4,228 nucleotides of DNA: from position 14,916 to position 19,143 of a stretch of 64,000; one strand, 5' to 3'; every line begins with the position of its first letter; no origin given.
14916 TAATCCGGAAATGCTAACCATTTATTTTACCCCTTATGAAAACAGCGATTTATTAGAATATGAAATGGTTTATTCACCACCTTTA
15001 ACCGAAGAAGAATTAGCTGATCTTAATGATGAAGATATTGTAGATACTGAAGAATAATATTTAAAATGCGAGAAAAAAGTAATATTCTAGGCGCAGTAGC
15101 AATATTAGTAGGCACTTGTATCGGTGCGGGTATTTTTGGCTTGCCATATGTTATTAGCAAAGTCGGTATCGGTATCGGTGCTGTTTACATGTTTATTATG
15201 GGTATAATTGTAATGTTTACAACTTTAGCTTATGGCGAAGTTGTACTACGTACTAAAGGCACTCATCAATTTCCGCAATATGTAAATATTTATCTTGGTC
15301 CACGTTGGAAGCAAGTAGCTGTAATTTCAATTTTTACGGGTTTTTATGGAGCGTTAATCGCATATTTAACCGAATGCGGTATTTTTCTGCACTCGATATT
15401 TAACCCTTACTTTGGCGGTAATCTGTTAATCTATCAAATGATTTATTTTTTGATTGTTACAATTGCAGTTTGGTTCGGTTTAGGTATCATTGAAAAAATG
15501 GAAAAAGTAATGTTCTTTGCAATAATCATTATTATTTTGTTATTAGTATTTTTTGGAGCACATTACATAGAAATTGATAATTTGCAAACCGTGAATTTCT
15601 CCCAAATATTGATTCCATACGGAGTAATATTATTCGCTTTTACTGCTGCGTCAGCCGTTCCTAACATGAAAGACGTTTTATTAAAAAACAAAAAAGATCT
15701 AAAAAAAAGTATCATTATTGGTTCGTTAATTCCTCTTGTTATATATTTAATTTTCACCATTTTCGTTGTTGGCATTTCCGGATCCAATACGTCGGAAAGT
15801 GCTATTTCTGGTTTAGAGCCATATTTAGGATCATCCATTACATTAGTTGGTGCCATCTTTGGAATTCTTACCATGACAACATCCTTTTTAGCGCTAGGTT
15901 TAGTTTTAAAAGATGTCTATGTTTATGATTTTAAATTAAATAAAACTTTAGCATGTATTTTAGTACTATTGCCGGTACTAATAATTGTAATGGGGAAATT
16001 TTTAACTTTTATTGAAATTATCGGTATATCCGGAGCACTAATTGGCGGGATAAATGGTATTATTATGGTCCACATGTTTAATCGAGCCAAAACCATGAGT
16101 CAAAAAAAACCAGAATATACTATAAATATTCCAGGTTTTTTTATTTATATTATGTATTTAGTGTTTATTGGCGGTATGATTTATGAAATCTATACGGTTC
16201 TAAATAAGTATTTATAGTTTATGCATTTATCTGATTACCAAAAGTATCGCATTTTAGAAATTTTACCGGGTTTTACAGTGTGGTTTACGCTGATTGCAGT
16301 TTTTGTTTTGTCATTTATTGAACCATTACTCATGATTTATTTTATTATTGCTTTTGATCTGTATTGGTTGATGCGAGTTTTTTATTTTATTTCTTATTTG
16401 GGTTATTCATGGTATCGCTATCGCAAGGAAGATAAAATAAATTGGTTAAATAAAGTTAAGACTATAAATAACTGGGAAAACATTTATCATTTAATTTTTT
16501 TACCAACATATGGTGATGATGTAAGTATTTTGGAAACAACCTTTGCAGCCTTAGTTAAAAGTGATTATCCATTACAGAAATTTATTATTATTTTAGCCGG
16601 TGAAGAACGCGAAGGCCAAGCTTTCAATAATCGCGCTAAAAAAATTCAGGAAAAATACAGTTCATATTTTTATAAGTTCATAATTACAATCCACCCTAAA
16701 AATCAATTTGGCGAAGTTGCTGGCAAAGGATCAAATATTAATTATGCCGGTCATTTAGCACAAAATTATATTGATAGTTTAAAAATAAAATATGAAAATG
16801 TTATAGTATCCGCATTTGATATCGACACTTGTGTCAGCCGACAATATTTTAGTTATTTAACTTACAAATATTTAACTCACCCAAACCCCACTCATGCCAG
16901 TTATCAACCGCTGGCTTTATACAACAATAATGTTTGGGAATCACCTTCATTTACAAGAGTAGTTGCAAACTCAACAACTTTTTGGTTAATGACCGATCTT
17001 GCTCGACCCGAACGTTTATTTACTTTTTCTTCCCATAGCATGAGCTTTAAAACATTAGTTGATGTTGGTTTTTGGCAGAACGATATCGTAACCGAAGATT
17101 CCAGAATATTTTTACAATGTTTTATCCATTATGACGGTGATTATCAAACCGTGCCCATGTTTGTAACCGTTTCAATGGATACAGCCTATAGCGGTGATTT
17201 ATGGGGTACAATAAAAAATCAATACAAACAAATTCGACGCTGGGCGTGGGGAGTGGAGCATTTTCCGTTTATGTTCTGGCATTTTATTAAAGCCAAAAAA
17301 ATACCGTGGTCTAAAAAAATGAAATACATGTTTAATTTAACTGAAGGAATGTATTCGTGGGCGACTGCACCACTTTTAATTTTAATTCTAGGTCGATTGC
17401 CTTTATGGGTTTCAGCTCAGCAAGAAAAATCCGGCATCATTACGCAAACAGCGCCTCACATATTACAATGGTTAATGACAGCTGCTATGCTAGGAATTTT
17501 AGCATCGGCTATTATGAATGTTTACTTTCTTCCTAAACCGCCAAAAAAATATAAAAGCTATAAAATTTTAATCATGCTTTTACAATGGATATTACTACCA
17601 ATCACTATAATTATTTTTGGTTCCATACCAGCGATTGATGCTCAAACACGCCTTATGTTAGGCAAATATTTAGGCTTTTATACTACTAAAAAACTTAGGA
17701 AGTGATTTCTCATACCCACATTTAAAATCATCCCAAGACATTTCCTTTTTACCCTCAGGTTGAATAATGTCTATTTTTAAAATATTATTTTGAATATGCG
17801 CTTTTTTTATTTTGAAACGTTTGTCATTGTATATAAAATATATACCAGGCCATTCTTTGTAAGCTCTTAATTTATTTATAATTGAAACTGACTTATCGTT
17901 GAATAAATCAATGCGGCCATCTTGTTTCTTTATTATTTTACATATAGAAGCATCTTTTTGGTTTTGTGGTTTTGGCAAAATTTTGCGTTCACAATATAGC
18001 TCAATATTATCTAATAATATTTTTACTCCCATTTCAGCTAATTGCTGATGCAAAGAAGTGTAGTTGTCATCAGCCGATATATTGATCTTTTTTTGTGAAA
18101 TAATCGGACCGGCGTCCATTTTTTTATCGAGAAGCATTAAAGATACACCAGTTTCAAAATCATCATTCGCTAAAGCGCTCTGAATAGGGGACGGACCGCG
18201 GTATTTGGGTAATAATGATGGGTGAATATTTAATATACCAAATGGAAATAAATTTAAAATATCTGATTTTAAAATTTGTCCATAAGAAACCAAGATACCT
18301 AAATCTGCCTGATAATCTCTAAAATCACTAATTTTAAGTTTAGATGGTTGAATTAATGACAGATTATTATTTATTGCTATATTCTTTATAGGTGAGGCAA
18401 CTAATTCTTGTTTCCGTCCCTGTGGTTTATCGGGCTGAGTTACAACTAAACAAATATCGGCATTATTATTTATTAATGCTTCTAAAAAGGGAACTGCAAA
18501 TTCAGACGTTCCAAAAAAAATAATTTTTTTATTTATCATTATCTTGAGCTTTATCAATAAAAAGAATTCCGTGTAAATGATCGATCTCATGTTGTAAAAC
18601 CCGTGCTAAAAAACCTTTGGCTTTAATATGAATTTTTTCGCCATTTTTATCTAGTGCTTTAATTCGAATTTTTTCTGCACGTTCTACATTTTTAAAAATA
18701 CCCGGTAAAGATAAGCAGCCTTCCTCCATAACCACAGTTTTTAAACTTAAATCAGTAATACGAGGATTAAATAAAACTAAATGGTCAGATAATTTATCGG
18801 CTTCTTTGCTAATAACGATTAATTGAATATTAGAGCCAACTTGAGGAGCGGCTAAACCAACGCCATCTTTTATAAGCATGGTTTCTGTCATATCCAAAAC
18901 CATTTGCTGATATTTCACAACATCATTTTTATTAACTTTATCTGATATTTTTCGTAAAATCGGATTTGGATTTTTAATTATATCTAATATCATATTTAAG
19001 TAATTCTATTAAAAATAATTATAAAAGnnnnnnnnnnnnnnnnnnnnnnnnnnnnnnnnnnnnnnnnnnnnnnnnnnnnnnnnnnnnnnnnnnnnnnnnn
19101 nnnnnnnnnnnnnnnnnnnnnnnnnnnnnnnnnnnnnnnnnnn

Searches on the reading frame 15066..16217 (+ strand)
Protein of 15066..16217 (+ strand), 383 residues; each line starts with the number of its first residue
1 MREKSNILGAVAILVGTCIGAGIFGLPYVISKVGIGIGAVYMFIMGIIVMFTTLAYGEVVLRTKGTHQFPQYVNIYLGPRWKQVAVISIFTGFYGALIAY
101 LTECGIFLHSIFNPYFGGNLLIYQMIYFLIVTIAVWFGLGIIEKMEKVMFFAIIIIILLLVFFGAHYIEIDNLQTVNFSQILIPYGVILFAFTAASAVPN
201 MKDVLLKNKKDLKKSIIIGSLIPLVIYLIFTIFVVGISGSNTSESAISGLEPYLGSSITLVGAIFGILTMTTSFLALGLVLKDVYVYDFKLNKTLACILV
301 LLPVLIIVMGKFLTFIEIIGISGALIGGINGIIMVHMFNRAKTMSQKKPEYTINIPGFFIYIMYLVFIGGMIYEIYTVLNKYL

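Call 42: search_protein_families(library=pfam, proteins=[window:15066-16217:+], max_evalue=0.0001)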
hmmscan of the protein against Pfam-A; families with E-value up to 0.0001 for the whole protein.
window:15066-16217:+ (383 aa): 3 families
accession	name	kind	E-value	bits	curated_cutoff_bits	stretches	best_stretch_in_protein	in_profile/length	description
PF03222.19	Trp_Tyr_perm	-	1.2e-36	127.2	22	1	5-370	3-389/393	Tryptophan/tyrosine permease family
PF01490.24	Aa_trans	-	2.6e-14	53.2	25.6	1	4-279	2-294/410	Transmembrane amino acid transporter protein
PF13520.12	AA_permease_2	-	7.9e-08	32.1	27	1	8-277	4-285/427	Amino acid permease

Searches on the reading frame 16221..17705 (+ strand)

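Call 43: search_protein_families(library=pfam, proteins=[window:16221-17705:+], max_evalue=0.0001)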
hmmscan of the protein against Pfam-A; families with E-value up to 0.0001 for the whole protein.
window:16221-17705:+ (494 aa): 1 family
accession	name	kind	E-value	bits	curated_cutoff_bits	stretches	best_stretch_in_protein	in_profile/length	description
PF13632.12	Glyco_trans_2_3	-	1.2e-07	32.1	27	1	200-390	6-193/198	Glycosyl transferase family group 2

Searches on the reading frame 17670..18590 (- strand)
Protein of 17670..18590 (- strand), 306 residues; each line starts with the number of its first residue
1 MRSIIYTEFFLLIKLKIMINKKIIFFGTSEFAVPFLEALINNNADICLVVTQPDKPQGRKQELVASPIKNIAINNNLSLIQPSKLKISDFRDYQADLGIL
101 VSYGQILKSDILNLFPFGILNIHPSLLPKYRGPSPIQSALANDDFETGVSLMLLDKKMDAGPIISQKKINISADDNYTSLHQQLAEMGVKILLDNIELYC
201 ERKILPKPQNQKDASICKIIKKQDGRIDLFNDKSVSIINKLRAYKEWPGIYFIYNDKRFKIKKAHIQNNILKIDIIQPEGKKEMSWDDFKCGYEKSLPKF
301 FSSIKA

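Call 43: search_protein_families(library=pfam, proteins=[window:17670-18590:-], max_evalue=0.0001)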
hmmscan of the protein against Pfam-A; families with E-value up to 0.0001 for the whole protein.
window:17670-18590:- (306 aa): 2 families
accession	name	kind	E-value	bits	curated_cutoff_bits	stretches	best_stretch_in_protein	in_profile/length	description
PF00551.24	Formyl_trans_N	-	2.3e-38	132.2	26.1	1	21-194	1-179/181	Formyl transferase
PF02911.23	Formyl_trans_C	-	5.3e-15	55.9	21.1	1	220-268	2-49/100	Formyl transferase, C-terminal domain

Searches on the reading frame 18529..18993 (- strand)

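Call 79: search_protein_families(library=pfam, proteins=[window:18529-18993:-], max_evalue=0.001)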
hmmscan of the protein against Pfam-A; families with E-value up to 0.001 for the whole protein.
window:18529-18993:- (154 aa): 1 family
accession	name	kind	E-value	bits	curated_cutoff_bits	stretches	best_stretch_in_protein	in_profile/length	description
PF01327.26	Pep_deformylase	-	6.6e-51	172.4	22.8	1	3-153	2-154/156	Polypeptide deformylase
